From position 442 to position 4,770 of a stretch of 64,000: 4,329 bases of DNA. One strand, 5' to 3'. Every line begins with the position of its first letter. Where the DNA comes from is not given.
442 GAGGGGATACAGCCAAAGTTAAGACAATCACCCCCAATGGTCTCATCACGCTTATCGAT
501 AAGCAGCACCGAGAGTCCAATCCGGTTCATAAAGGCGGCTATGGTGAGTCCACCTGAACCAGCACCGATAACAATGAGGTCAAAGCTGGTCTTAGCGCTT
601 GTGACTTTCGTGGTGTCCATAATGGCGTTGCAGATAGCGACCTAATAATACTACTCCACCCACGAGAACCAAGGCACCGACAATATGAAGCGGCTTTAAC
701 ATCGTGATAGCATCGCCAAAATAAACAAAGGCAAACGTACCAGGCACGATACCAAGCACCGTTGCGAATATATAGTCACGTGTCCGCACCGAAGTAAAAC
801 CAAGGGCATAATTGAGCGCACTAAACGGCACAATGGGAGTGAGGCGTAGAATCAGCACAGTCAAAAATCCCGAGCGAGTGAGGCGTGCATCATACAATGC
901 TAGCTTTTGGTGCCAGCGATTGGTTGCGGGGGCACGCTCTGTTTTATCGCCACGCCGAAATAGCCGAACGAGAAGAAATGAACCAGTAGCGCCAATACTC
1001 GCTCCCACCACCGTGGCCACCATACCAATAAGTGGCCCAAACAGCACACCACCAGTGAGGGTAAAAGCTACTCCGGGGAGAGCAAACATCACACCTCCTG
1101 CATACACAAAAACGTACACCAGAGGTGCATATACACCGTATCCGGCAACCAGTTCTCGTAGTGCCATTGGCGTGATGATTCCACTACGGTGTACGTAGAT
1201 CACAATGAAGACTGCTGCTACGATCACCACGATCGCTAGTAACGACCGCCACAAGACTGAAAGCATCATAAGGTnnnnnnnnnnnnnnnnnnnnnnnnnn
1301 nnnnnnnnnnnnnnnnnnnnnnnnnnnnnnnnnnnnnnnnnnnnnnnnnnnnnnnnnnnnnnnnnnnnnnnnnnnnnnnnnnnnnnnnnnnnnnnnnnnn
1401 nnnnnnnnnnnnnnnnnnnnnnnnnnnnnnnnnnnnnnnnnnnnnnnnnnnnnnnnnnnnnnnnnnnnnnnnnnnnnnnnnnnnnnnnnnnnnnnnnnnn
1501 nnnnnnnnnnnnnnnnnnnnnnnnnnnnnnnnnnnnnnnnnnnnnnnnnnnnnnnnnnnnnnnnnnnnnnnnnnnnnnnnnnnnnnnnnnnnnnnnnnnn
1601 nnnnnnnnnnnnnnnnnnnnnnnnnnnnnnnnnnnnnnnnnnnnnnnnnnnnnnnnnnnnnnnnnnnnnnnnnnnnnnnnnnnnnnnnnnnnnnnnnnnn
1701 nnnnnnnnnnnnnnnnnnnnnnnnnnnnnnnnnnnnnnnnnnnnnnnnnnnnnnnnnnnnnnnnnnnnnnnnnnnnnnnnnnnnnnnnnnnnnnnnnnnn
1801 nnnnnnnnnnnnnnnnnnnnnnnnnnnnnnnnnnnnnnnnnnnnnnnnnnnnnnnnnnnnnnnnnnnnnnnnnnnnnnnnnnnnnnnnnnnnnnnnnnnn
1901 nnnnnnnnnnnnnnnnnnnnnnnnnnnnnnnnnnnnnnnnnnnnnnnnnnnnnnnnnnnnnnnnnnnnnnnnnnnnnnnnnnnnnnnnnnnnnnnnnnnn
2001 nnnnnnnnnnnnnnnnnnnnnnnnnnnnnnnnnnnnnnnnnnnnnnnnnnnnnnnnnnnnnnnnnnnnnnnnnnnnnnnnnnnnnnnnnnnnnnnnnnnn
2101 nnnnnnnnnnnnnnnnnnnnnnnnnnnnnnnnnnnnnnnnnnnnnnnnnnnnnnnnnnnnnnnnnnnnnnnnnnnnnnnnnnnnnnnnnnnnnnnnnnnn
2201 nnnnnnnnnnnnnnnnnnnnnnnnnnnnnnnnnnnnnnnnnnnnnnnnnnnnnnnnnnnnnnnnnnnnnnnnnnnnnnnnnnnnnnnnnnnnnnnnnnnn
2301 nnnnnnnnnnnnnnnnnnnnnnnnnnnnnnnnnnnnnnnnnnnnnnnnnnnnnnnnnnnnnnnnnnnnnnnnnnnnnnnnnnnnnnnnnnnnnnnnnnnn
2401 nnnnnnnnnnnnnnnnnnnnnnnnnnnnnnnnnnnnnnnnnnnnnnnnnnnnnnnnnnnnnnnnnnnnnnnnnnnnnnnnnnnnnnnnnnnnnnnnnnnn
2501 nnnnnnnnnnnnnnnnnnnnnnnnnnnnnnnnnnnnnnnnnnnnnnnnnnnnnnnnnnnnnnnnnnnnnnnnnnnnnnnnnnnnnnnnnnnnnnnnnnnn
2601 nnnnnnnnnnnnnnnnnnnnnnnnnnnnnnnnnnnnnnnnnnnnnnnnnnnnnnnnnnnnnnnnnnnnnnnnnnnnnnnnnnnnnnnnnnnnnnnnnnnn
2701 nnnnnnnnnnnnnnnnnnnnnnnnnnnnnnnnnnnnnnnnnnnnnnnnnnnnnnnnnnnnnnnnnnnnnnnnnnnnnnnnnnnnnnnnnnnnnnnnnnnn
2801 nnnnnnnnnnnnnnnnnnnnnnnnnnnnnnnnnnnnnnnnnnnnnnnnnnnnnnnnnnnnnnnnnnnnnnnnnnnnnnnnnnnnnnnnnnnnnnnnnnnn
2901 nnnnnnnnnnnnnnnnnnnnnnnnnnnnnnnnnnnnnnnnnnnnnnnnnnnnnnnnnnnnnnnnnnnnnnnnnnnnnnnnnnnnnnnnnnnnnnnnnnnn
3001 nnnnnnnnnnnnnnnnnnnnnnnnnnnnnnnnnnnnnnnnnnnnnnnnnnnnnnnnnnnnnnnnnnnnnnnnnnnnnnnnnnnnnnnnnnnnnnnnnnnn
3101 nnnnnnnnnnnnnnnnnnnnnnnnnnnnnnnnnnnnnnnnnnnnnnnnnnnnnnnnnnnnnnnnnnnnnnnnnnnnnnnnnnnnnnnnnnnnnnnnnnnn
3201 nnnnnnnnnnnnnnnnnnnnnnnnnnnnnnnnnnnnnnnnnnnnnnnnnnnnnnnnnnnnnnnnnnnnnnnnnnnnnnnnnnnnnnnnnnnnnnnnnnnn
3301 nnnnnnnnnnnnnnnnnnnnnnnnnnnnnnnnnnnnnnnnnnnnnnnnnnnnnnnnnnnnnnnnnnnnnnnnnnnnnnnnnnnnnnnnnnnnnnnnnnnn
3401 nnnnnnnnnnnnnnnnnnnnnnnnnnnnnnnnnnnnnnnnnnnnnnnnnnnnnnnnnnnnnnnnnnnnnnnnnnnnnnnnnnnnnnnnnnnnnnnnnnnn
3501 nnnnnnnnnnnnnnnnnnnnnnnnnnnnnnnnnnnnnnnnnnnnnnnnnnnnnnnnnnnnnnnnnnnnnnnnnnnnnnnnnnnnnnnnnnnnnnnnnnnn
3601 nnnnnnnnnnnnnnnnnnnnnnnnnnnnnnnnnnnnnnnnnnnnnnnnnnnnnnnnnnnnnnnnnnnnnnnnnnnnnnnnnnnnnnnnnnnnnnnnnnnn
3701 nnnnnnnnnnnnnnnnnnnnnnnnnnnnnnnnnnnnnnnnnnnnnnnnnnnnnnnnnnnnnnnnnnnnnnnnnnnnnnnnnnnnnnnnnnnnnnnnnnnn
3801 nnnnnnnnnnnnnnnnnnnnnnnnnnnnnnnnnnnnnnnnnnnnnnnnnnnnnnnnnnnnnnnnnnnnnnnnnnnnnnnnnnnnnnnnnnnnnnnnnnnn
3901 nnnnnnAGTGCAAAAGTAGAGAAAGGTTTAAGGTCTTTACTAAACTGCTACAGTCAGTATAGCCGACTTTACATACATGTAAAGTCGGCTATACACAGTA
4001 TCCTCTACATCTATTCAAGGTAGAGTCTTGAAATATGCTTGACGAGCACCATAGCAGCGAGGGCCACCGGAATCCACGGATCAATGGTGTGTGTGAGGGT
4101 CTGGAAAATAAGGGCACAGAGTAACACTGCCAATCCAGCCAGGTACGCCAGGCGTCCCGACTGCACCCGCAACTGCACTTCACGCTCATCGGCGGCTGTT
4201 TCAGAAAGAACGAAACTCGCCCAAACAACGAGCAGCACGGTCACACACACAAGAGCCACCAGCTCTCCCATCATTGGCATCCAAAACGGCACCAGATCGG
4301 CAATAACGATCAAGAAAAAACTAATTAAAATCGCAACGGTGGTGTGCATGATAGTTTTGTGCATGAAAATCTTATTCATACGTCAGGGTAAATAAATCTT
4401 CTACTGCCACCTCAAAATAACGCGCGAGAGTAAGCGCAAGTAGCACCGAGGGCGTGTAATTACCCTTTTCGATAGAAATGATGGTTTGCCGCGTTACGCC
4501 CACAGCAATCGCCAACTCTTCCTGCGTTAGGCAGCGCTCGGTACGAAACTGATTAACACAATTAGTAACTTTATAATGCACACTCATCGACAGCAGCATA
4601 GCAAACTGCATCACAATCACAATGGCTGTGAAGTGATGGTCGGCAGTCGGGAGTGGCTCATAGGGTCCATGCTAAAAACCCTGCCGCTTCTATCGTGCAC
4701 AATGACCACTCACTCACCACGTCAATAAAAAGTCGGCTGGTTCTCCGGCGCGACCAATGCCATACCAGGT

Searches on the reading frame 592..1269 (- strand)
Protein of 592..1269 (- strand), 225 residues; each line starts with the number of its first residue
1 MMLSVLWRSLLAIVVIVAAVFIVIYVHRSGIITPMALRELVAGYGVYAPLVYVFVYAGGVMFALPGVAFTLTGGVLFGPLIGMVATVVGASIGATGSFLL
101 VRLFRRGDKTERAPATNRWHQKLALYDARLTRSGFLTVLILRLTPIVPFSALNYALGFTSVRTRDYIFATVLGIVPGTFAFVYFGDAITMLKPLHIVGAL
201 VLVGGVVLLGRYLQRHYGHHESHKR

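Call 67: search_protein_families(library=pfam, proteins=[window:592-1269:-], max_evalue=0.001)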
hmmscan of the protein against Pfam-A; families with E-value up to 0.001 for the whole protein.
window:592-1269:- (225 aa): 1 family
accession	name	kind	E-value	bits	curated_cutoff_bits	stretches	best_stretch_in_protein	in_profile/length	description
PF09335.16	VTT_dom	-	1.1e-29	103.8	33.9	1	64-186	1-122/123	VTT domain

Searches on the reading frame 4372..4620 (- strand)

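Call 67: search_protein_families(library=pfam, proteins=[window:4372-4620:-], max_evalue=0.001)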
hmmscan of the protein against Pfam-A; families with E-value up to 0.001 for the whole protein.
window:4372-4620:- (82 aa): 4 families
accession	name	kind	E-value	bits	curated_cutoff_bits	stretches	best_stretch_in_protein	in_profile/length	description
PF01381.28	HTH_3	-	3.3e-10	40.3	23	1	24-76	3-55/55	Helix-turn-helix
PF12844.13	HTH_19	-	7.4e-08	32.6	30.2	1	22-82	4-64/64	Helix-turn-helix domain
PF13560.12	HTH_31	-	5.2e-06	27.1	27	1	24-74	8-59/64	Helix-turn-helix domain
PF13443.12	HTH_26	-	0.00097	19.8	22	0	27-79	7-60/63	Cro/C1-type HTH DNA-binding domain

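Call 78: search_protein_families(library=ncbifam, proteins=[window:4372-4620:-], max_evalue=0.01)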
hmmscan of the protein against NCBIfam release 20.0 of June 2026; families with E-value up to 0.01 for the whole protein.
window:4372-4620:- (82 aa): 12 families
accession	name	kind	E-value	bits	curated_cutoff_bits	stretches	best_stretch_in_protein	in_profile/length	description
TIGR03070.1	couple_hipB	subfamily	1.4e-08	34.5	71.65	1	20-57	5-42/58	type II toxin-antitoxin system Y4mF family antitoxin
NF047948.1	male_kill_WMK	equivalog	3.7e-07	29.9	300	1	13-78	1-66/300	WO male-killing family protein Wmk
NF041951.1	phage_RstR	subfamily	3.3e-06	27.3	80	1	20-77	5-62/108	RstR family transcriptional repressor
TIGR00270.2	TIGR00270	equivalog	3.3e-05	23.7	110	1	20-72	78-130/159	multiprotein bridging factor aMBF1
NF006015.0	PRK08154.1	subfamily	5.2e-05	22.5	204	1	17-77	30-90/314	anaerobic benzoate catabolism transcriptional regulator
NF003162.0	PRK04140.1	equivalog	0.00028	20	263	1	21-73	130-182/317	transcriptional regulator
NF052239.1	antitox_spr1629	equivalog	0.00032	19.9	335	1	22-74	7-59/377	spr1629 family repressor/antitoxin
NF007408.0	PRK09943.1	equivalog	0.0022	17.6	211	1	21-78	11-68/185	HTH-type transcriptional regulator PuuR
NF007271.0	PRK09726.1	equivalog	0.0023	17.9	79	1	16-52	11-47/88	type II toxin-antitoxin system antitoxin HipB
TIGR02607.1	antidote_HigA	equivalog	0.0029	17.4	47.7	1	31-72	21-62/81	HigA family addiction module antitoxin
NF041493.1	MobT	equivalog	0.0045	15.8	600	1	26-68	5-47/383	MobT family relaxase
TIGR03830.1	CxxCG_CxxCG_HTH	subfamily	0.006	16.4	61.8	1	21-62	69-110/127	type II TA system antitoxin MqsA family protein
